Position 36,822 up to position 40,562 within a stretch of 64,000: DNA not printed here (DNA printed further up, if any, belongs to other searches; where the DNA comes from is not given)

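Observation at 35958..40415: Uncharacterised two-gene module: a GNAT-like enzyme plus a 1147-aa membrane-anchored protein carrying a degenerate copy of the same domain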

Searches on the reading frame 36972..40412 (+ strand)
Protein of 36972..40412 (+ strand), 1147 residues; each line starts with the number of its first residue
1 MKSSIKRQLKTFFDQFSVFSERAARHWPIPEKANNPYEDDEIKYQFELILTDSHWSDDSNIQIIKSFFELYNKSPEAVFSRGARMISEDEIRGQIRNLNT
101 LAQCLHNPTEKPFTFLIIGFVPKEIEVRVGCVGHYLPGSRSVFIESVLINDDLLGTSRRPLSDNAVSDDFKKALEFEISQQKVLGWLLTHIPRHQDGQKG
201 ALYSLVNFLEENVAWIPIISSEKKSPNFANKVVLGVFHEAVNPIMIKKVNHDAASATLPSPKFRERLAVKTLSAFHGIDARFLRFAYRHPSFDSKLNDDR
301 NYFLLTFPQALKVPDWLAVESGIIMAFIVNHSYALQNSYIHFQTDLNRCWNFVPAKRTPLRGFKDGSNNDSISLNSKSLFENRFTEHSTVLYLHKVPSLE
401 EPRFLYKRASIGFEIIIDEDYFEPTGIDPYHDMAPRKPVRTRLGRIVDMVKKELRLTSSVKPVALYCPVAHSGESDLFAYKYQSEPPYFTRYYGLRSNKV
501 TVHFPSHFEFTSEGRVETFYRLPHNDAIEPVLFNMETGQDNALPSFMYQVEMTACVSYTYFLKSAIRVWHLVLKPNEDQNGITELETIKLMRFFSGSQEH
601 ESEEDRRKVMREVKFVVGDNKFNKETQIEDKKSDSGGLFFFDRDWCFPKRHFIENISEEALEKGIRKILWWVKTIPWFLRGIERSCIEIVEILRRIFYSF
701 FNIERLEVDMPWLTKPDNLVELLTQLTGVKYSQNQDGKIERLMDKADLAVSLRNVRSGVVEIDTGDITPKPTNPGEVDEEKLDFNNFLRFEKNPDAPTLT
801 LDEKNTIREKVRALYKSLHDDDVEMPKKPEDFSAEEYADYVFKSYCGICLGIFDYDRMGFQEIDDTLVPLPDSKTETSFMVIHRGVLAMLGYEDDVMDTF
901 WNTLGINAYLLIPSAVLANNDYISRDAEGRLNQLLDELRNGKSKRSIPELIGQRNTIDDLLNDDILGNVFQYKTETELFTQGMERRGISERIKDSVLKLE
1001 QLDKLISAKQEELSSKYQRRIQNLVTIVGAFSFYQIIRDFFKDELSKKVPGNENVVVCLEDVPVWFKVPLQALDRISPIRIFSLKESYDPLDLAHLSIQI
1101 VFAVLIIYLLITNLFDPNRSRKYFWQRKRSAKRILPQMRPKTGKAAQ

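Call 4: search_protein_families(library=pfam, proteins=[window:36972-40412:+], max_evalue=1)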
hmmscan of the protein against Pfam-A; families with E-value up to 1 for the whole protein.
window:36972-40412:+ (1147 aa): 0 families

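Call 5: search_protein_families(library=ncbifam, proteins=[window:36972-40412:+], max_evalue=1)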
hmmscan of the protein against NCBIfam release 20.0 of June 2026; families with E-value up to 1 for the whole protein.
window:36972-40412:+ (1147 aa): 2 families
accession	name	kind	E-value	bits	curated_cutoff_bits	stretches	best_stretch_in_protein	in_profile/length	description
NF041200.1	mob_BfmA_Nterm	domain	0.13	12.5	24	0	420-452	34-68/81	BfmA/BtgA family mobilization protein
TIGR02733.1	desat_CrtD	equivalog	0.19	10.4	549.7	1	996-1039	287-330/492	C-3',4' desaturase CrtD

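Call 6: search_protein_families(library=padloc, proteins=[window:36972-40412:+], max_evalue=1)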
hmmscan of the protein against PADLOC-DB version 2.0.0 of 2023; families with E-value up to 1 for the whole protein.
window:36972-40412:+ (1147 aa): 0 families

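Call 8: find_homologous_proteins(query=window:36972-40412:+)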
Query window:36972-40412:+ (1147 aa): 12 proteins with E <= 0.001 among 7516 candidates.
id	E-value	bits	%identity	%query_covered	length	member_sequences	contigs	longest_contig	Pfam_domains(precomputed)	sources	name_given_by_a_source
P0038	0.0e+0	2644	100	100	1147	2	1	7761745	-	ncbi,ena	-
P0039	0.0e+0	1271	53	100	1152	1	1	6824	-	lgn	-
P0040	0.0e+0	1206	52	100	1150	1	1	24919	-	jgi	jgi:hypothetical protein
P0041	0.0e+0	1069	46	99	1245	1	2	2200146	-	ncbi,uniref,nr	ncbi:hypothetical protein GCM10028803_19110 [Larkinella knui]|uniref:Uncharacterized protein n=1 Tax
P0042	0.0e+0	1063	46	54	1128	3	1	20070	-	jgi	jgi:hypothetical protein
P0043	0.0e+0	1036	53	78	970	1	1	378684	-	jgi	jgi:hypothetical protein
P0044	0.0e+0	1035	57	39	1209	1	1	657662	-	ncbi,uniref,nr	ncbi:hypothetical protein [Fibrella forsythiae]|uniref:Uncharacterized protein n=1 Tax=Fibrella fors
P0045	1.8e-295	1001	46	54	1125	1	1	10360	-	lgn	-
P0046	2.1e-239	816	40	99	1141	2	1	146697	-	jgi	jgi:6-pyruvoyl-tetrahydropterin synthase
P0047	5.7e-237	808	41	98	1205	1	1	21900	-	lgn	-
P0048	7.7e-193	662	58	28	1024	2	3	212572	-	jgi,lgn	jgi:hypothetical protein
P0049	8.0e-189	648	36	99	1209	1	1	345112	-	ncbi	ncbi:hypothetical protein GCM10028808_17180 [Spirosoma migulaei]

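Call 15: search_solved_structures(query=A2, max_evalue=1, show_alignments=2)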
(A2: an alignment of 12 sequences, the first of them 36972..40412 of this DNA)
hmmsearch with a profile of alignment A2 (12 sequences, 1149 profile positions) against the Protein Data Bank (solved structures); distinct sequences matched with E-value up to 1: 0.

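Call 19: find_related_loci(query=A2, collection=genome_contigs, flank=10000)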
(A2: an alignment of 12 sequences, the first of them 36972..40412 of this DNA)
Query A2 (1147 aa) in genome_contigs; peptide patterns used: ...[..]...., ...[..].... (x = any residue, [..] = any of these).
117 stretches matched a pattern; 8 encode a relative of the query (tblastn E <= 1e-3); 8 distinct loci.
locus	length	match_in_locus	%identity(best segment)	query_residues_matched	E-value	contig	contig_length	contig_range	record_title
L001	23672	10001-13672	46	1-1137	0e+0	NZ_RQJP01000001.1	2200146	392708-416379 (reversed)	Larkinella knui strain KCTC42998 NODE_1_length_2200146_cov_43.555617, whole genome shotgun sequence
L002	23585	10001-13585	57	1-1136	7e-157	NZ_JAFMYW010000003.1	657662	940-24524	Fibrella forsythiae strain HMF5405 3, whole genome shotgun sequence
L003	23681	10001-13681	45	8-1138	1e-101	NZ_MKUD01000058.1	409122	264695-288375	MAG: Spirosoma sp. 48-14 SCNpilot_cont_300_bf_scaffold_55, whole genome shotgun sequence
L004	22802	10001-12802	45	234-1139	4e-100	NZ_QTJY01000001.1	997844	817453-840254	Larkinella soli strain MIMbqt9 contig1, whole genome shotgun sequence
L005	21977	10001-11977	37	230-1037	1e-55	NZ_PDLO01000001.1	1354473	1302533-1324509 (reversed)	Neolewinella marina strain MKG-38 contig1, whole genome shotgun sequence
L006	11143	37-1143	37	549-1037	4e-54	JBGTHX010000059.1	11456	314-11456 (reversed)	MAG: Lewinella sp. isolate JTS-RE25 k141_9445029, whole genome shotgun sequence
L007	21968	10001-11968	36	233-1037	7e-54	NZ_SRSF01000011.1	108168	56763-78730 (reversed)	Neolewinella litorea strain HSMS-39 contig11, whole genome shotgun sequence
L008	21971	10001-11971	36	233-1037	1e-53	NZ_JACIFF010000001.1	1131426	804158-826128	Neolewinella aquimaris strain DSM 105137 Ga0373280_01, whole genome shotgun sequence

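Call 30: search_protein_representatives(alignment_id=A2)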
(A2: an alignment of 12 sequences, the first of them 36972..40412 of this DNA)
Query: 12 sequences, 1149 profile positions. Proteins with E-value up to 0.001 (for the whole library): 394; up to 1e-10: 297; up to 1e-30: 131. The best 150 are listed.
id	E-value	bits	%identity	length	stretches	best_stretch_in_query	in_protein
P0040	0.0e+00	1772.6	-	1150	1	1-1147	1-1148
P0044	0.0e+00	1648.0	-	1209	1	1-1148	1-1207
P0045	0.0e+00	1564.3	-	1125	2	1-614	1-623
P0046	0.0e+00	1516.0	-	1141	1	1-1147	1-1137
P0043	0.0e+00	1516.0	-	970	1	248-1147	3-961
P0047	0.0e+00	1492.0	-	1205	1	2-1147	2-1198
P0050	0.0e+00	1179.7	-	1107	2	1-634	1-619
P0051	0.0e+00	1121.3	-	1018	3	708-1034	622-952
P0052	2.3e-287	973.3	-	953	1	229-1143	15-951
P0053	2.0e-233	794.7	-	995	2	705-1030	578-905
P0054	2.0e-209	715.2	-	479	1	695-1147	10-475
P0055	5.2e-151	521.7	-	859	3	787-1035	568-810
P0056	2.5e-147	509.6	-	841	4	796-1035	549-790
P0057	8.8e-142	491.2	-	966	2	800-1038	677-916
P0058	7.9e-133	461.5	-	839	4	714-1032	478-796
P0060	2.1e-129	450.2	-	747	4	831-1036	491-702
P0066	5.0e-72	260.2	-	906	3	750-1038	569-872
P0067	7.9e-68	246.3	-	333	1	780-1035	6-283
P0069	5.8e-59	216.9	-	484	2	837-1038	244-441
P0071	1.4e-58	215.7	-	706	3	836-1034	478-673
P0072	2.8e-58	214.6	-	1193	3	737-1034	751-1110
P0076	4.9e-53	197.3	-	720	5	840-1036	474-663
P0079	2.4e-52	195.0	-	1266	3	749-1034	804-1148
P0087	2.0e-49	185.3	-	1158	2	824-1039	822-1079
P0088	3.0e-49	184.7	-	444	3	836-1035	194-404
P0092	8.1e-48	180.0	-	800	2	820-1031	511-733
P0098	7.0e-46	173.6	-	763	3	753-928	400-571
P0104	1.8e-44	168.9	-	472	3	835-1038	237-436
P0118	3.8e-42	161.2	-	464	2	838-1035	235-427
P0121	1.5e-41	159.3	-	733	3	839-1035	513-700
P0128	7.2e-40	153.7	-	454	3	836-1039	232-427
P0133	3.5e-39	151.4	-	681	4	836-1035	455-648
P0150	3.5e-37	144.8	-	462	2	830-1040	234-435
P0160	2.2e-34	135.5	-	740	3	838-1035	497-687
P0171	2.2e-32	128.9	-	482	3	827-1035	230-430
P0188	3.8e-28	114.8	-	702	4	805-1035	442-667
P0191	8.0e-28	113.8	-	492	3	872-1035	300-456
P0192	1.2e-27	113.2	-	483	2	838-1035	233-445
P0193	1.7e-27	112.7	-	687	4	838-1035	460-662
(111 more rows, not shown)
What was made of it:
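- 39114..40076 (+): Residues 715-1035: conserved cytoplasmic C domain, predicted to be the CorA-like alpha/beta domain plus helical bundle and stalk. It is the most widely conserved part of the superfamily (call 30)
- Superfamily: 394 clusters at E <= 1e-3 (call 30).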

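Call 31: search_protein_families(library=pfam, proteins=[P0055, P0060, P0066, P0071, P0072, P0079, P0087, P0104, P0118, P0150], max_evalue=0.01)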
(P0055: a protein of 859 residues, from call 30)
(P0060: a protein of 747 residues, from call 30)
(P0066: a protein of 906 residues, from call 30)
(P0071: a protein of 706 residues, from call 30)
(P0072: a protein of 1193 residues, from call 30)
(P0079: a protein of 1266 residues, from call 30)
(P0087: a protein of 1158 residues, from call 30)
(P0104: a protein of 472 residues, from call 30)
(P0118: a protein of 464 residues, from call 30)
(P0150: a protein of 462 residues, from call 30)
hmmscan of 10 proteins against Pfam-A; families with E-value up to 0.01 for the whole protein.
P0055 (859 aa): 0 families

P0060 (747 aa): 0 families

P0066 (906 aa): 2 families
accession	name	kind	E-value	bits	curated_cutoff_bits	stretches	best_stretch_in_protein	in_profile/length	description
PF00583.31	Acetyltransf_1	-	1.4e-05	25.8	20.7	1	75-133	24-85/116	Acetyltransferase (GNAT) family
PF13508.13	Acetyltransf_7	-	0.00021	22.1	27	1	91-135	12-59/84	Acetyltransferase (GNAT) domain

P0071 (706 aa): 3 families
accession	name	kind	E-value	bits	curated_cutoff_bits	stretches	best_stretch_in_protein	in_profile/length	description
PF00583.31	Acetyltransf_1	-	3.9e-09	37.2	20.7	1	27-124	9-98/116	Acetyltransferase (GNAT) family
PF13508.13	Acetyltransf_7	-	6.3e-06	26.9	27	1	60-114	5-57/84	Acetyltransferase (GNAT) domain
PF13673.13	Acetyltransf_10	-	0.00051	20.4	23.6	1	56-114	28-81/128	Acetyltransferase (GNAT) domain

P0072 (1193 aa): 0 families

P0079 (1266 aa): 0 families

P0087 (1158 aa): 0 families

P0104 (472 aa): 0 families

P0118 (464 aa): 0 families

P0150 (462 aa): 0 families

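Call 38: predict_structure(alignment_id=A2)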
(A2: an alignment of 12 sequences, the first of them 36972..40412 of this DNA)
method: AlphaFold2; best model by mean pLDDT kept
length: 1147 residues; sequences in the alignment: 12
mean_pLDDT: 63.1   pTM: 0.52
mean pLDDT of the five models: 63.1, 59.0, 57.9, 57.6, 51.2
residues with pLDDT >= 90: 29; 70-90: 412; 50-70: 444; < 50: 262
segments of 3 or more residues with pLDDT < 50: 22-39, 157-167, 192-196, 221-227, 249-256, 295-297, 357-368, 393-397, 430-441, 455-484, 493-495, 512-515, 533-538, 596-598, 622-644, 701-714, 738-744, 756-763, 825-831, 864-900, 1119-1147
pLDDT, mean of each block of 10 residues (from residue 1): 59 68 40 40 80 88 89 75 79 88 80 89 85 90 90 57 46 70 77 53 87 68 50 86 64 50 72 68 69 52 79 64 85 77 80 53 44 63 61 51 68 75 62 38 57 45 32 35 51 59 73 54 57 48 69 76 72 72 74 57 62 70 44 38 49 56 66 60 62 56 42 58 73 57 51 53 55 57 64 60 76 65 49 65 66 56 44 35 37 41 52 69 78 79 72 81 68 56 68 84 82 70 70 73 69 65 68 57 65 76 76 59 41 33 28
secondary structure, 60 per line:
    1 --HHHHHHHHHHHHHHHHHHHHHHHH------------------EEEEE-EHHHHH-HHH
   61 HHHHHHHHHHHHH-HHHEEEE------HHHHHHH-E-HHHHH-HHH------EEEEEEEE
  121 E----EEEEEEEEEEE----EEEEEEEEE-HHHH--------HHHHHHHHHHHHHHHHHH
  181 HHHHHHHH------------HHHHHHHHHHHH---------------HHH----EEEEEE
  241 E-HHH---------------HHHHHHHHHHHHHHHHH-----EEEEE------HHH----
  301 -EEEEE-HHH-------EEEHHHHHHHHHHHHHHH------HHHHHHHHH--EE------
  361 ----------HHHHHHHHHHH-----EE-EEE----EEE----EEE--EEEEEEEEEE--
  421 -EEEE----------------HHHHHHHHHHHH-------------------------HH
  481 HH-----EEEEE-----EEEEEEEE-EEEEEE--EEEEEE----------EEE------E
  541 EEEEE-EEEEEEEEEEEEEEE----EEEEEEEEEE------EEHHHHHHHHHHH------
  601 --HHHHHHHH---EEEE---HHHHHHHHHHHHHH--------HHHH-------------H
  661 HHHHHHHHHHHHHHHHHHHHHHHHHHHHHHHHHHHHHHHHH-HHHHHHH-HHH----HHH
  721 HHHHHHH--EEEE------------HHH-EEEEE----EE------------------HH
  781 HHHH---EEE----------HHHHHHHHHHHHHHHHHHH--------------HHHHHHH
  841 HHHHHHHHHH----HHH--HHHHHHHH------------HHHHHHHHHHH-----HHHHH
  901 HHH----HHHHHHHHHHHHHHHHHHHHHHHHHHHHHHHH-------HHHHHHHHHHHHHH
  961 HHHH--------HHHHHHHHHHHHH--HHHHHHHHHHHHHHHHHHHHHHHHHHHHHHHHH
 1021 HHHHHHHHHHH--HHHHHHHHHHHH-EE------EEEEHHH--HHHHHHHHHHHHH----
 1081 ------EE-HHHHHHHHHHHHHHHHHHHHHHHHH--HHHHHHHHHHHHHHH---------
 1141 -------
elements in order (helices of 4 or more, strands of 3 or more residues): H3-26 E45-49 H52-56 H58-73 E78-81 H88-94 H98-102 E113-121 E126-136 E141-149 H151-154 H163-188 H201-212 E235-241 H261-277 E283-287 E302-306 E318-320 H321-335 H342-350 H371-381 E390-392 E397-399 E404-406 E409-418 E422-425 H442-453 H479-482 E488-492 E498-505 E507-512 E515-520 E531-533 E540-545 E547-561 E566-575 H584-594 H603-610 E614-617 H621-634 H643-646 H660-701 H703-709 H718-727 E730-733 E750-754 H779-784 E788-790 H801-819 H834-850 H860-867 H880-890 H896-903 H908-939 H947-964 H973-985 H988-1031 H1034-1045 E1055-1058 H1064-1076 H1090-1114 H1117-1131

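Call 43: fold_search(model_id=the predicted structure, library=pdb)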
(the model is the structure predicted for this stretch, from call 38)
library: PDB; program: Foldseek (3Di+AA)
matches with E <= 10: 207; with E <= 0.001: 0
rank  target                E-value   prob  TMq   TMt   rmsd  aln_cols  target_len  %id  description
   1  3igr_A                5.3e-02  0.91  0.10  0.45   8.1       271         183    9  The Crystal Structure of Ribosomal-protein-S5-alanine Acetyltransferase from Vibrio fischeri to 2.0A (released 2009-09-01)
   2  9iy3                  9.6e-02  0.89  0.10  0.45   8.6       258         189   11  Iterative acetyltransferase on lasso peptides from Actinomycetes in complex with CoA (released 2025-08-13)
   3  3shp_A                1.1e-01  0.66  0.08  0.37  11.5       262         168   10  Crystal structure of putative acetyltransferase from Sphaerobacter thermophilus DSM 20745 (released 2011-07-06)
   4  8h66_D                2.2e-01  0.87  0.09  0.48  11.4       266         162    9  Crystal structure of human GCN5 histone acetyltransferase domain bound with propionyl-CoA (released 2023-05-03)
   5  3owc_B                2.7e-01  0.87  0.11  0.54   7.9       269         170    9  Crystal structure of GNAT superfamily protein PA2578 from Pseudomonas aeruginosa (released 2010-11-03)
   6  5trl_B                2.7e-01  0.82  0.09  0.49  11.9       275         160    8  Crystal structure of human GCN5 histone acetyltransferase domain (released 2017-12-06)
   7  8h6c_F                2.8e-01  0.77  0.09  0.47  12.3       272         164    7  Crystal structure of human GCN5 histone acetyltransferase domain bound with malonyl-CoA (released 2023-05-03)
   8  8h6d_E                2.9e-01  0.89  0.06  0.36   8.7       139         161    8  Crystal structure of human GCN5 histone acetyltransferase domain bound with glutaryl-CoA (released 2023-05-03)
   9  1m1d_A                3.3e-01  0.87  0.10  0.54   9.2       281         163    5  TETRAHYMENA GCN5 WITH BOUND BISUBSTRATE ANALOG INHIBITOR (released 2002-10-30)
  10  8h65_C                3.5e-01  0.82  0.08  0.45  10.9       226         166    8  Crystal structure of human GCN5 histone acetyltransferase domain bound with butyryl-CoA (released 2023-05-03)
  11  4ua3_A                3.7e-01  0.80  0.10  0.47   8.6       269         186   10  Crystal structure of selenomethionine labeled SpNatD (released 2015-01-28)
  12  5c82                  3.7e-01  0.57  0.07  0.35  10.8       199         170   12  Crystal structure of Nourseothricin acetyltransferase (released 2016-06-29)
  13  7nh9_A                3.8e-01  0.91  0.12  0.34   9.2       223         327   16  structure of the full-length CmaX protein (released 2021-07-07)
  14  5trl_A                4.4e-01  0.75  0.08  0.43  11.3       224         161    8  Crystal structure of human GCN5 histone acetyltransferase domain (released 2017-12-06)
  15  8tf5                  4.6e-01  0.16  0.07  0.16  31.3       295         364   11  Crystal structure of orphan G protein-coupled receptor 6, pseudoapo form (released 2024-12-04)
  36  3owc_A                7.3e-01  0.51  0.10  0.49   8.3       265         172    9  Crystal structure of GNAT superfamily protein PA2578 from Pseudomonas aeruginosa (released 2010-11-03)
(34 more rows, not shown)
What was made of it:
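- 37089..38006 (+): Residues 40-345: degenerate GNAT-fold domain (pseudo-GNAT) with a 30-40-residue insert in place of the cofactor loop. Foldseek top hits of the model are GNATs, probability up to 0.91 (call 43).
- On GNAT superfamily: N-domain of the large protein: The AF2 model has pLDDT 80-90 over residues 45-150, and its best PDB matches are GNATs (3igr, 9iy3, GCN5, 3owc; probability up to 0.91 but E >= 0.05) (calls 38, 43)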

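Call 49: find_encoding_contigs(protein=P0098, flank=6000, max_places=3)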
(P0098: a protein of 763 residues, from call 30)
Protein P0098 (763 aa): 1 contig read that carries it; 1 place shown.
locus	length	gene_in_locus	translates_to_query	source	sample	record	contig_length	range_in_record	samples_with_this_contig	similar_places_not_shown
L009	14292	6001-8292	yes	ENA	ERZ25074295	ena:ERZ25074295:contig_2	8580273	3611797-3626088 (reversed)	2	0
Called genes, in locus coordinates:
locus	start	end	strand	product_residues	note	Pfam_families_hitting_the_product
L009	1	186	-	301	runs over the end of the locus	PF01145:Band_7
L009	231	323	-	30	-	-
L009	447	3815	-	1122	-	PF13426:PAS_9 (faint), PF17202:sCache_3_3 (faint), PF08448:PAS_4 (weak), PF08448:PAS_4 (weak), PF00989:PAS (weak), PF08448:PAS_4, PF00512:HisKA, PF02518:HATPase_c, +1 more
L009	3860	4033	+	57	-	-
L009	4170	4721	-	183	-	PF07566:DUF1543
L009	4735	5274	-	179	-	PF04239:DUF421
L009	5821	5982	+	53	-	-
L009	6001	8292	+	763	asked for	-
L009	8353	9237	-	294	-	PF12833:HTH_18, PF00165:HTH_AraC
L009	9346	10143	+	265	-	PF00106:adh_short, PF08659:KR, PF23441:SDR (weak), PF13561:adh_short_C2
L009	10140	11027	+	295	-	PF00480:ROK, PF01869:BcrAD_BadFG (faint)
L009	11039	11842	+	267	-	PF13580:SIS_2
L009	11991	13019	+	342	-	PF01717:Meth_synt_2, PF08267:Meth_synt_1 (faint)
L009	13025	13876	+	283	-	PF13483:Lactamase_B_3, PF12706:Lactamase_B_2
